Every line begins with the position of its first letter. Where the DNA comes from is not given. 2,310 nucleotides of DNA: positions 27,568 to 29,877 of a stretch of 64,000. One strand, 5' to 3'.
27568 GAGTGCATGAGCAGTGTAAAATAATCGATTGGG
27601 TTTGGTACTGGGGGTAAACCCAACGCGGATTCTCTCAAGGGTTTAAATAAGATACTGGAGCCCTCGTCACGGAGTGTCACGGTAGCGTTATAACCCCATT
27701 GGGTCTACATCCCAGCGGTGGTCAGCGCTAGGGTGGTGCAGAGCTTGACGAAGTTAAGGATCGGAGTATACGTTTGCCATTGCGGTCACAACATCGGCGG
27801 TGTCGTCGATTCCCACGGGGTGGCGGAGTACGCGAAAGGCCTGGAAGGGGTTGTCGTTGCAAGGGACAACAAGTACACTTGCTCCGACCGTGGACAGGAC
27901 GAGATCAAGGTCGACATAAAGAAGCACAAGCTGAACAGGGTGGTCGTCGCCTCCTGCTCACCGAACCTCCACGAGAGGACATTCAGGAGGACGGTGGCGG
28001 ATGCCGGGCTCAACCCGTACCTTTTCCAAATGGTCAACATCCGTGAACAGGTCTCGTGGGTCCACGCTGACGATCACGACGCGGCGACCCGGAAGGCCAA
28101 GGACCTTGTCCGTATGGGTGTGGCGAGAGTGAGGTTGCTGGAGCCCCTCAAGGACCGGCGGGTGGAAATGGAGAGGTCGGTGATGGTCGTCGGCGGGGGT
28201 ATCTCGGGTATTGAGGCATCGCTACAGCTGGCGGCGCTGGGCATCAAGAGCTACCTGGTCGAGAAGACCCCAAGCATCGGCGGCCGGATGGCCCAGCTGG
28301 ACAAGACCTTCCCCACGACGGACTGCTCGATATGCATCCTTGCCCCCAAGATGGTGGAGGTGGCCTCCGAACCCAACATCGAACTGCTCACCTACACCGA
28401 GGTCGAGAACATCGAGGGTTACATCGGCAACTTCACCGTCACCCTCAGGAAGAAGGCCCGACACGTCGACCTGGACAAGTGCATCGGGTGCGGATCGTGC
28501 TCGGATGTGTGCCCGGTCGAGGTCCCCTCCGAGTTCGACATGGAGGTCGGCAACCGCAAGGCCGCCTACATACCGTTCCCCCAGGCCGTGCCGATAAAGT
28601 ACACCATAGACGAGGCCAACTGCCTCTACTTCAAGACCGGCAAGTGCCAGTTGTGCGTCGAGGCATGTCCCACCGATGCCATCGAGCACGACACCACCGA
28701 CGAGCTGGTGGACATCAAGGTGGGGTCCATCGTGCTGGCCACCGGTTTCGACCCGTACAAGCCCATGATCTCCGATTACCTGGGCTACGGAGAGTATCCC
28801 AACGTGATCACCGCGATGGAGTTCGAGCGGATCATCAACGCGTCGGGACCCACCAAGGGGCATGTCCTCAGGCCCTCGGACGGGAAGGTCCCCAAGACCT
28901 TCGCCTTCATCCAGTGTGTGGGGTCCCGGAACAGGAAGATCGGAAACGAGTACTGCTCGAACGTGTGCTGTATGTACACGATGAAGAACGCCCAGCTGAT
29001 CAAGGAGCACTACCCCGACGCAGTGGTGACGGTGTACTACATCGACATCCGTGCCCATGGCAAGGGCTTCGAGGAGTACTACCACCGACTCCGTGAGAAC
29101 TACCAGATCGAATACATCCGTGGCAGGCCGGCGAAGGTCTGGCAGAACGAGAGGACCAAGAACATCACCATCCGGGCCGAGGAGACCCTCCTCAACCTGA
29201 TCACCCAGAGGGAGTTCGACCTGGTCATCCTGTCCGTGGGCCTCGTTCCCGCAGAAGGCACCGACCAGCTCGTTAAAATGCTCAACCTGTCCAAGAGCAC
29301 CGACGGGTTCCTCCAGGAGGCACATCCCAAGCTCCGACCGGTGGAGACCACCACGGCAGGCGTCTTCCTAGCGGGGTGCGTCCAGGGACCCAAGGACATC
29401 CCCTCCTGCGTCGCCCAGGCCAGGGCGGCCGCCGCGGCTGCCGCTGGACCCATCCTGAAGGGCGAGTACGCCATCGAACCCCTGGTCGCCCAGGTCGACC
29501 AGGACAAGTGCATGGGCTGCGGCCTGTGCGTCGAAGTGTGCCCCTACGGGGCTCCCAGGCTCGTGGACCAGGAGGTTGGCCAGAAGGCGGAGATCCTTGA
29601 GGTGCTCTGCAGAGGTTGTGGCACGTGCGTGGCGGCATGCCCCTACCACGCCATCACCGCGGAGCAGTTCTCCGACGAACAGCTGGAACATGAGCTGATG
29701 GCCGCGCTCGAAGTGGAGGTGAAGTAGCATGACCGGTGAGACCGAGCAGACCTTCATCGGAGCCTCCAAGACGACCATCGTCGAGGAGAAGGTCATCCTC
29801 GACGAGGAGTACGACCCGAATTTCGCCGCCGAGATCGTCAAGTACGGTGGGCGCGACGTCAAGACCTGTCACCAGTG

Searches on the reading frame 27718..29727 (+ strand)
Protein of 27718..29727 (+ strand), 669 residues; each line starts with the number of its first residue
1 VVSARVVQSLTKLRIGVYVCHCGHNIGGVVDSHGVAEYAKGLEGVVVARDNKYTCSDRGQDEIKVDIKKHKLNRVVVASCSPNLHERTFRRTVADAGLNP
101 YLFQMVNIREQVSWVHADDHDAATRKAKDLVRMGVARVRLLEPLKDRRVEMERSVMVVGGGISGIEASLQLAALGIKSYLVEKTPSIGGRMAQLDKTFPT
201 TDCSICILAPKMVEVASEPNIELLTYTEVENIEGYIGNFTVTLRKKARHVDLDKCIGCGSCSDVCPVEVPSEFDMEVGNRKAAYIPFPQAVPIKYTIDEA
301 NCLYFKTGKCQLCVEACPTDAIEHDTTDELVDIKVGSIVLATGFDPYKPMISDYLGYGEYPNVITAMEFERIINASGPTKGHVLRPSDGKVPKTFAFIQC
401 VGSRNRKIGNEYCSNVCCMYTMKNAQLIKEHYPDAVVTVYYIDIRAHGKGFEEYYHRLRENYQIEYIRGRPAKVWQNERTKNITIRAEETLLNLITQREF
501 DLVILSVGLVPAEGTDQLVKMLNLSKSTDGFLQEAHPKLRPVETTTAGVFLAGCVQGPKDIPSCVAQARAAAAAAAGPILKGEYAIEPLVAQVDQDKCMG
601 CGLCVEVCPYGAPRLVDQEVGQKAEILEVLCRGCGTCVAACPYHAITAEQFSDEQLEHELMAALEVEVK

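Call 8: search_protein_families(library=pfam, proteins=[window:27718-29727:+], max_evalue=0.01)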
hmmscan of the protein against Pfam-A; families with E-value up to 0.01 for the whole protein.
window:27718-29727:+ (669 aa): 23 families
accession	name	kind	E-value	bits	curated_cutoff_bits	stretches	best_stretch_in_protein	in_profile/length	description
PF00037.32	Fer4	-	5.5e-26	89.8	21.1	4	592-613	2-23/24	4Fe-4S binding domain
PF12838.12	Fer4_7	-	3.5e-20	72.7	27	4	254-321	1-52/52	4Fe-4S dicluster domain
PF12837.12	Fer4_6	-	7.5e-17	60.8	25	3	590-613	1-24/24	4Fe-4S binding domain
PF13484.11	Fer4_16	-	3.9e-16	60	30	3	631-651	2-21/66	4Fe-4S double cluster binding domain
PF13237.11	Fer4_10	-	1.3e-14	54.2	25.5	4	593-642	4-53/53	4Fe-4S dicluster domain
PF14697.11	Fer4_21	-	1.4e-14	54.4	35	2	591-646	1-57/59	4Fe-4S dicluster domain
PF12797.12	Fer4_2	-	7.8e-14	51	24.5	2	248-267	3-22/22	4Fe-4S binding domain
PF25160.1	LdpA_Fe-S-bd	-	3.1e-13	49.7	27.6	3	623-650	20-47/49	LdpA Fe-S cluster-binding domain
PF13187.11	Fer4_9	-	8.5e-13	48.6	27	2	597-646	1-52/52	4Fe-4S dicluster domain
PF07992.20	Pyr_redox_2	-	3.3e-10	40.3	26.1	1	149-191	139-180/291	Pyridine nucleotide-disulphide oxidoreductase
PF12800.12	Fer4_4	-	7.1e-10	38.8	24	3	596-611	2-17/17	4Fe-4S binding domain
PF13534.11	Fer4_17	-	2.1e-09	38.3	22.2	0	248-269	39-60/61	4Fe-4S dicluster domain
PF13183.11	Fer4_8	-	2.2e-09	38.2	27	1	252-319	2-66/68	4Fe-4S dicluster domain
PF12798.12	Fer4_3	-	4.9e-09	36.8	27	1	598-612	1-15/15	4Fe-4S binding domain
PF12831.13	FAD_oxidored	-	1.1e-07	32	27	1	155-192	2-39/416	FAD dependent oxidoreductase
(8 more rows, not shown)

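Call 21: search_solved_structures(query=window:27718-29727:+, max_evalue=1e-100, show_alignments=4)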
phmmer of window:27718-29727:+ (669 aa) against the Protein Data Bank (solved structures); distinct sequences matched with E-value up to 1e-100: 5.
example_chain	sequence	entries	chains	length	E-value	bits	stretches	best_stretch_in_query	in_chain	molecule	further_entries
5odc_A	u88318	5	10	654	3.2e-263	878.2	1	13-658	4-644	Heterodisulfide reductase, subunit A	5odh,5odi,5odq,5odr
8rvu_a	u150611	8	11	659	2.6e-253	845.5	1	9-665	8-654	H(2):CoB-CoM heterodisulfide,ferredoxin reductase subunit A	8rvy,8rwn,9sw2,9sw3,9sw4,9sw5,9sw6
8rvv_A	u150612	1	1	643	1.6e-252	842.9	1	14-664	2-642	H(2):CoB-CoM heterodisulfide,ferredoxin reductase subunit A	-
9sfi_A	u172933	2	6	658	3.4e-221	739.3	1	14-656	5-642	CoB--CoM heterodisulfide reductase iron-sulfur subunit A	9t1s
7bkb_A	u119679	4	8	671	2.4e-206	690.3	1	11-659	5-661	CoB--CoM heterodisulfide reductase iron-sulfur subunit A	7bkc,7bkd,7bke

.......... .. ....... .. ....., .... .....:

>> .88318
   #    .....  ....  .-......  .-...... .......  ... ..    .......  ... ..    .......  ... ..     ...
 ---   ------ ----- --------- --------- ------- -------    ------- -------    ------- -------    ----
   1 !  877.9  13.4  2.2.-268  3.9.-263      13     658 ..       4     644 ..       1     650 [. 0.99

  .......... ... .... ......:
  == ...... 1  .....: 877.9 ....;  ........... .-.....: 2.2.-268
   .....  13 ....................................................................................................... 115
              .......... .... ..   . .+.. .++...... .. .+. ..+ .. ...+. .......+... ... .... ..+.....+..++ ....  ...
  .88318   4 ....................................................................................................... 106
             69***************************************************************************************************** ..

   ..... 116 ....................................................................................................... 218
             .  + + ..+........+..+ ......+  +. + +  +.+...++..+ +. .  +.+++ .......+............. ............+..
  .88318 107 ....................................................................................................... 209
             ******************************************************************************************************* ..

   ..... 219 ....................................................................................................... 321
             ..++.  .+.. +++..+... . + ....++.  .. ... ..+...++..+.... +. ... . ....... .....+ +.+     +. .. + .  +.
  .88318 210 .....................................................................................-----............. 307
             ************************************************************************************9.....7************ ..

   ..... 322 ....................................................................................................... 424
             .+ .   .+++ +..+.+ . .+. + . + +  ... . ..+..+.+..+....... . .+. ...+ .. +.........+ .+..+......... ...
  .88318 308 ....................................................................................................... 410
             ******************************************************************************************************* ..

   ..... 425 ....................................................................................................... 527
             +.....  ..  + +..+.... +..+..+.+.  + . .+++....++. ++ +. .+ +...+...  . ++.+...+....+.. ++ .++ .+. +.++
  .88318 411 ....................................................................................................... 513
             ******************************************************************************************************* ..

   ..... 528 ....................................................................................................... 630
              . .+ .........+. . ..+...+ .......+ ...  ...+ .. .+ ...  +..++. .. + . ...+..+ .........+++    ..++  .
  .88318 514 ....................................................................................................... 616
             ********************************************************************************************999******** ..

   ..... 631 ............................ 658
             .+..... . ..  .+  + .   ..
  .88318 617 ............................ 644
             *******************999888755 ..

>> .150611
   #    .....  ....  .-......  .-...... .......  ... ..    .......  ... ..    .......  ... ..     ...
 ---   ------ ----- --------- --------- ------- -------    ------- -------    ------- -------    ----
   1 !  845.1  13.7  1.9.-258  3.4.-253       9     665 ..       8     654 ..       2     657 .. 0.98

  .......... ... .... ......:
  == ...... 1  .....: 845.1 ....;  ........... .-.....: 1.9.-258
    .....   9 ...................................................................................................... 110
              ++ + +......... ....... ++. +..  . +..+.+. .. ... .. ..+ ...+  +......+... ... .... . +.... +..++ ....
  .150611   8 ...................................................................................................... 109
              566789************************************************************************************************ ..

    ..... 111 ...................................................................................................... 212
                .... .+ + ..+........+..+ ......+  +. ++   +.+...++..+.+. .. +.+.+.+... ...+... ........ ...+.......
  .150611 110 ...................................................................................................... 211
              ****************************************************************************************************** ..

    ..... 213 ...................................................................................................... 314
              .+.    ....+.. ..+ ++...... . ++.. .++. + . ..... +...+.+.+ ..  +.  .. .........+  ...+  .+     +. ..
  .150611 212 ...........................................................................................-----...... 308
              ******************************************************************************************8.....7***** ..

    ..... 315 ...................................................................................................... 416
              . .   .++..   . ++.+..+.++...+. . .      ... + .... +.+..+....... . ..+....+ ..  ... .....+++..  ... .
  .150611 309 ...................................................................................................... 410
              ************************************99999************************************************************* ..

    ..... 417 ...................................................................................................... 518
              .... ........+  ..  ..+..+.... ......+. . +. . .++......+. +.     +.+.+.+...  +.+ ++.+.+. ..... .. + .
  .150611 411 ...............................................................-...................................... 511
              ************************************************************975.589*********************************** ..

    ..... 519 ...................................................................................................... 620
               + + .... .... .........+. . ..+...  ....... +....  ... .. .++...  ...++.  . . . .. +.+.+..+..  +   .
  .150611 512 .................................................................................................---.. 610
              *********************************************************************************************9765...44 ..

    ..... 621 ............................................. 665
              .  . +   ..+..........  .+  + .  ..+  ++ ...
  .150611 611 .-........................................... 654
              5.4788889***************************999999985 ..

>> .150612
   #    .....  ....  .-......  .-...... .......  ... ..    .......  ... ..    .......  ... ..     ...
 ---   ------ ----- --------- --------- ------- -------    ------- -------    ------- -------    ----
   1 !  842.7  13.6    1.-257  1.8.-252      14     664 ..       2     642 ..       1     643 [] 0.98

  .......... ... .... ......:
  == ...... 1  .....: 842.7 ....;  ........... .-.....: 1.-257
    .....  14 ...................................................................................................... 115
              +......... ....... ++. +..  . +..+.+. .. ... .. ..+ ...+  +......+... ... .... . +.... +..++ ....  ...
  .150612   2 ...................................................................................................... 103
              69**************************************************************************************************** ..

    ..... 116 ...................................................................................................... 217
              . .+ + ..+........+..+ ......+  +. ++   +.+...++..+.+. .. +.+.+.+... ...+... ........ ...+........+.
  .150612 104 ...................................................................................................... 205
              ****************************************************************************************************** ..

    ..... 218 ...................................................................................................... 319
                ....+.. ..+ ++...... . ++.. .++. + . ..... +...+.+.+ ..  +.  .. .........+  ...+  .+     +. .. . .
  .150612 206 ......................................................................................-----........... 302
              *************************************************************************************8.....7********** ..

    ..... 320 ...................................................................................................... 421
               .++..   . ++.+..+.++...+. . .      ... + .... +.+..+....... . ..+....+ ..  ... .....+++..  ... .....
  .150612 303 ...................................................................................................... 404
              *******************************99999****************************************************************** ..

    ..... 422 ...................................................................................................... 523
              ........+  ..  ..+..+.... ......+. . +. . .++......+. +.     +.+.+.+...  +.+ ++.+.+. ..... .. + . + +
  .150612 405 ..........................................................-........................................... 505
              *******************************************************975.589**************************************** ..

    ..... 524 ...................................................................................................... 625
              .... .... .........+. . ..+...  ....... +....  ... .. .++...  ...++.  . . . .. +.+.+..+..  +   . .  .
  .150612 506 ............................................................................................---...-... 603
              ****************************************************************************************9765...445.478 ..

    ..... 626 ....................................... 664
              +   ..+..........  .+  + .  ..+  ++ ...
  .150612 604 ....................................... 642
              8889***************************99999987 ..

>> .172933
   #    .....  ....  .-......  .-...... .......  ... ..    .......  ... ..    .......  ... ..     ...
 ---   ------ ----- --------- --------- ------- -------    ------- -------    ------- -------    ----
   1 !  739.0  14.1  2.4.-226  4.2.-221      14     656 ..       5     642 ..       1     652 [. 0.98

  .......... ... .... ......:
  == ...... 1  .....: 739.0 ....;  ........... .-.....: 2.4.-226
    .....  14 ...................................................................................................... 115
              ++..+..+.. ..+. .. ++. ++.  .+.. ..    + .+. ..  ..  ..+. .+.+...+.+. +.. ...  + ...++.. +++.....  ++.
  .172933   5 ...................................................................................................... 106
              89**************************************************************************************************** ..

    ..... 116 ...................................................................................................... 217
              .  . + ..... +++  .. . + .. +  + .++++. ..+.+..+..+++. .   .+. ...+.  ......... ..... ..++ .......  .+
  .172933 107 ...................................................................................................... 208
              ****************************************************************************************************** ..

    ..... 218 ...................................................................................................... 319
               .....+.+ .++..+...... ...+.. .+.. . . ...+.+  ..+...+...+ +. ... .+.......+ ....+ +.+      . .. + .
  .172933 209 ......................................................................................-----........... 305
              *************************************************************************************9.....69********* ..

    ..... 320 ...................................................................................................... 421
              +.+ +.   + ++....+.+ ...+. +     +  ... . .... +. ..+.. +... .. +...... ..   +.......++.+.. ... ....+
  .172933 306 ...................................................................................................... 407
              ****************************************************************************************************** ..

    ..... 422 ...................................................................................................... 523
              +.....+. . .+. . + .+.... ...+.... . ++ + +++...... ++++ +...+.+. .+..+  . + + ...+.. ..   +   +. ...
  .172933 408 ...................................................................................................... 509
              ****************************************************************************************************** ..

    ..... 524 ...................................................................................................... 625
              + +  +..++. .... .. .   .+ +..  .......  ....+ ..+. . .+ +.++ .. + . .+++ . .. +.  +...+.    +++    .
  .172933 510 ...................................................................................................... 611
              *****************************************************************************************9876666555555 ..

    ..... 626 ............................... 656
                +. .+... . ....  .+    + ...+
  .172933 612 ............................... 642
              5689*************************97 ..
